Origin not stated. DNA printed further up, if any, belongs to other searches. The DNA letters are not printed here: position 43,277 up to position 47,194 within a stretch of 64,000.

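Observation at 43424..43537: (GA)8 microsatellite at the 5' end of the giant BNR-repeat protein gene puts its signal peptide out of frame: a candidate slipped-strand phase switch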

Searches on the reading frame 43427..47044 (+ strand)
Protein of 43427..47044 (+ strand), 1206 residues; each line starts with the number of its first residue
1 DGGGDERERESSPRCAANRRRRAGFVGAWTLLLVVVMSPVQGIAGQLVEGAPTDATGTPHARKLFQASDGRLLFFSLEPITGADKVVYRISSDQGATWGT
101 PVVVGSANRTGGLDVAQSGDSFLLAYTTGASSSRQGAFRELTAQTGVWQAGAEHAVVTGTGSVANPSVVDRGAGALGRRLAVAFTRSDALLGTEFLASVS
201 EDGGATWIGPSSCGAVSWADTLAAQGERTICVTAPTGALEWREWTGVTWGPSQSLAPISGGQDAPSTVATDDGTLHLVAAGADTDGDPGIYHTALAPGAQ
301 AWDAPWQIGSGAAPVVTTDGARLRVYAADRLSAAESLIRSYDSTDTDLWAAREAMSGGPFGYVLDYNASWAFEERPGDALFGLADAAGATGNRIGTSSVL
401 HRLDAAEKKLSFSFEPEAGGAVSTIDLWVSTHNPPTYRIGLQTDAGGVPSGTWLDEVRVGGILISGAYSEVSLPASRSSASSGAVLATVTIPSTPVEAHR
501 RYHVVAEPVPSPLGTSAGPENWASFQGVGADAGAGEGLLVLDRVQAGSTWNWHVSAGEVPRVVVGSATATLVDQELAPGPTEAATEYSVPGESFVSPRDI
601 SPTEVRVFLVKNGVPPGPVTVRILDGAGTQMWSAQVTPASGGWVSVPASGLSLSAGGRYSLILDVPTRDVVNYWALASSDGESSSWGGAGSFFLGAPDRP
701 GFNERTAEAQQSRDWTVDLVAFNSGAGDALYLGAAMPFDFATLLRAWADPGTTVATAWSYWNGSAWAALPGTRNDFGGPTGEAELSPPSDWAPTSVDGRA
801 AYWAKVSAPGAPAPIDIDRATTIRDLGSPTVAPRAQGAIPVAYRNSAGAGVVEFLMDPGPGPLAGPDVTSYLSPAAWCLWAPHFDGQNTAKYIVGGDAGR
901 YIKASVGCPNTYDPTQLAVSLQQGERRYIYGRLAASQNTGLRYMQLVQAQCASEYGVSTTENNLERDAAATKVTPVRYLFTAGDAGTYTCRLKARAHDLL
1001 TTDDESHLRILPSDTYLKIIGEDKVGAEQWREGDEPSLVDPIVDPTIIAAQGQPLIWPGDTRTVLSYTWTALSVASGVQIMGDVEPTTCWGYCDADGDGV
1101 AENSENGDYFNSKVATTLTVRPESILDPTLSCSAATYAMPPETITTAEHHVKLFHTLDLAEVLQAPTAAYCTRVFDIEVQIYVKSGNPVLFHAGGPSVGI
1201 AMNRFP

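Call 5: search_protein_families(library=pfam, proteins=[window:43427-47044:+], max_evalue=0.01)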
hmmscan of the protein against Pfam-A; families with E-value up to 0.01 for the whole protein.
window:43427-47044:+ (1206 aa): 1 family
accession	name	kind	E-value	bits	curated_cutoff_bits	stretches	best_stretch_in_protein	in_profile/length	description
PF13088.12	BNR_2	-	0.0001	22.2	31.4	1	64-212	56-203/277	BNR repeat-like domain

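Call 6: find_homologous_proteins(query=window:43427-47044:+)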
Query window:43427-47044:+ (1206 aa): 2 proteins with E <= 0.001 among 8000 candidates.
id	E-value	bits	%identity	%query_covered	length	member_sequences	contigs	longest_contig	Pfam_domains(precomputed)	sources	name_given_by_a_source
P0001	0.0e+0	2642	100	97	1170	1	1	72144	-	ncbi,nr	ncbi:MAG: hypothetical protein HY775_08660 [Acidobacteria bacterium]|nr:hypothetical protein [Acidob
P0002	1.3e-198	681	43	79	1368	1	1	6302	PF13088.13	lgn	-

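Call 8: find_encoding_contigs(protein=P0002, flank=10000)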
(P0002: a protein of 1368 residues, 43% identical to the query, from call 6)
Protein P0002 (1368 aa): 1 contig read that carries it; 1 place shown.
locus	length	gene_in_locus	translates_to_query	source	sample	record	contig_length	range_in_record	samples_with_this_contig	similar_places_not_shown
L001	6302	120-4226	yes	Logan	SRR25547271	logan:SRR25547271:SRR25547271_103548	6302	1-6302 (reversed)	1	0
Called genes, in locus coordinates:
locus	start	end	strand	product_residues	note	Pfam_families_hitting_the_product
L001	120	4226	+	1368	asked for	PF13088:BNR_2 (faint)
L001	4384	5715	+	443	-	PF07676:PD40 (faint), PF26549:Tricorn_N (faint), PF26550:Tricorn_2nd (faint)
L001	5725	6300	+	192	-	?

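Call 9: find_encoding_contigs(protein=P0001, flank=10000)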
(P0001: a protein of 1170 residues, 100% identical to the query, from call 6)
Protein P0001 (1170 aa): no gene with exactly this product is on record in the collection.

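Call 12: find_related_loci(query=A1, collection=genome_contigs, flank=10000)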
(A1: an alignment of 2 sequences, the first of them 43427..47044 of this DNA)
Query A1 (1206 aa) in genome_contigs; peptide patterns used: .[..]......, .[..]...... (x = any residue, [..] = any of these).
117 stretches matched a pattern, but none encodes a relative of the query by tblastn (E <= 1e-3).

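Call 13: find_related_loci(query=A1, collection=metagenome_contigs, flank=10000)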
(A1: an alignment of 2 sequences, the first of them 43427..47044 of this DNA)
Query A1 (1206 aa) in metagenome_contigs; peptide patterns used: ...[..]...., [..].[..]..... (x = any residue, [..] = any of these).
600 stretches matched a pattern (row limit reached: there are more); 2 encode a relative of the query (tblastn E <= 1e-3); 2 distinct loci.
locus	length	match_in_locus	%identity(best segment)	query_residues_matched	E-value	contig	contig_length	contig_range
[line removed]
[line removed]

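Call 52: search_protein_representatives(protein=P0001)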
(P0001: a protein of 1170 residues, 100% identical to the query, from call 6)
Query: 1170 residues. Proteins with E-value up to 0.001 (for the whole library): 203; up to 1e-10: 55; up to 1e-30: 37. The best 150 are listed.
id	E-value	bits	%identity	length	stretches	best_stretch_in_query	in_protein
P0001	0.0e+00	2641.8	100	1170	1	1-1170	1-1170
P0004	7.1e-247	838.7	43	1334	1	11-1170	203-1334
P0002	3.6e-199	680.7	50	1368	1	11-817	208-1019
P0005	2.4e-196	671.3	49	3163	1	24-826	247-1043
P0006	3.1e-173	594.8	43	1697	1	19-813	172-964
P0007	7.0e-170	583.7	43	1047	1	11-821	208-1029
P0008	2.5e-166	571.9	45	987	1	11-798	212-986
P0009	1.2e-163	563.1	44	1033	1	45-809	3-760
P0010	1.7e-163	562.5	47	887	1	135-808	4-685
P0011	6.3e-154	530.8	43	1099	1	21-824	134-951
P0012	3.1e-153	528.5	40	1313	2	11-818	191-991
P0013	7.3e-149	514.1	40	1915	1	11-832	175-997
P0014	1.6e-141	489.8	41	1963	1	12-832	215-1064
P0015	1.0e-135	470.5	46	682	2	718-1168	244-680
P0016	1.2e-134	466.9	39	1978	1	11-871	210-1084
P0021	1.8e-115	403.5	36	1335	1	22-808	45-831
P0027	7.3e-75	269.0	29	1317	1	25-814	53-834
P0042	3.9e-24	101.0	27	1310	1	24-806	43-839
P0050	2.3e-14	68.6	31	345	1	879-1170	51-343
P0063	2.9e-09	51.7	32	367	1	824-1170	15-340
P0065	8.4e-09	50.2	30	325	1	883-1170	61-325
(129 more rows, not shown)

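Call 60: find_encoding_contigs(protein=P0004, flank=6000, max_places=4)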
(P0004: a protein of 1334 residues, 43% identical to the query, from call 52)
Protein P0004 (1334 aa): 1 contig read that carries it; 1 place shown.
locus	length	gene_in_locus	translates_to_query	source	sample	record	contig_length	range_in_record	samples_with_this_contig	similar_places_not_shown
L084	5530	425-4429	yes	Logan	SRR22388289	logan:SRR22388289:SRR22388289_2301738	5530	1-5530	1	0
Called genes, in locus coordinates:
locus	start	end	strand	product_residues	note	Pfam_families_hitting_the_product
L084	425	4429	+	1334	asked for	-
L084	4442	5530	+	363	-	?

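Call 62: find_encoding_contigs(protein=P0021, flank=6000, max_places=4)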
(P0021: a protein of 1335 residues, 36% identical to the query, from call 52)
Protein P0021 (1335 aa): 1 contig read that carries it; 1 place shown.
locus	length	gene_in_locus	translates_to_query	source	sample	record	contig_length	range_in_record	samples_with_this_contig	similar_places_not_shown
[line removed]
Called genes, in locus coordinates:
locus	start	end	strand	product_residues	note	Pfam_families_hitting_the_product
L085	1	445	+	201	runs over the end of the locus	PF02660:G3P_acyltransf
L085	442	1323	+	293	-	PF00483:NTP_transferase, PF12804:NTP_transf_3 (weak)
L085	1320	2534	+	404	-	PF03453:MoeA_N, PF00994:MoCF_biosynth, PF03454:MoeA_C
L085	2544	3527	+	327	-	PF04055:Radical_SAM, PF06463:Mob_synth_C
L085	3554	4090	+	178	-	PF01967:MoaC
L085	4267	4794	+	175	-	-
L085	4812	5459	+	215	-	-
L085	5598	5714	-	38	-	-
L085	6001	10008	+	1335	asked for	-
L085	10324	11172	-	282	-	PF13191:AAA_16 (weak), PF07931:CPT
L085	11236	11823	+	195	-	-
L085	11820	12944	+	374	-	PF26686:DUF8575 (weak)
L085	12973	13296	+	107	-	-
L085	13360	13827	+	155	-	PF12867:DinB_2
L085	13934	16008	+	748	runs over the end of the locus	PF01590:GAF, PF13185:GAF_2, PF13492:GAF_3 (weak), PF00989:PAS (weak), PF13188:PAS_8 (weak), PF08448:PAS_4 (weak), PF00990:GGDEF, PF00563:EAL, +2 more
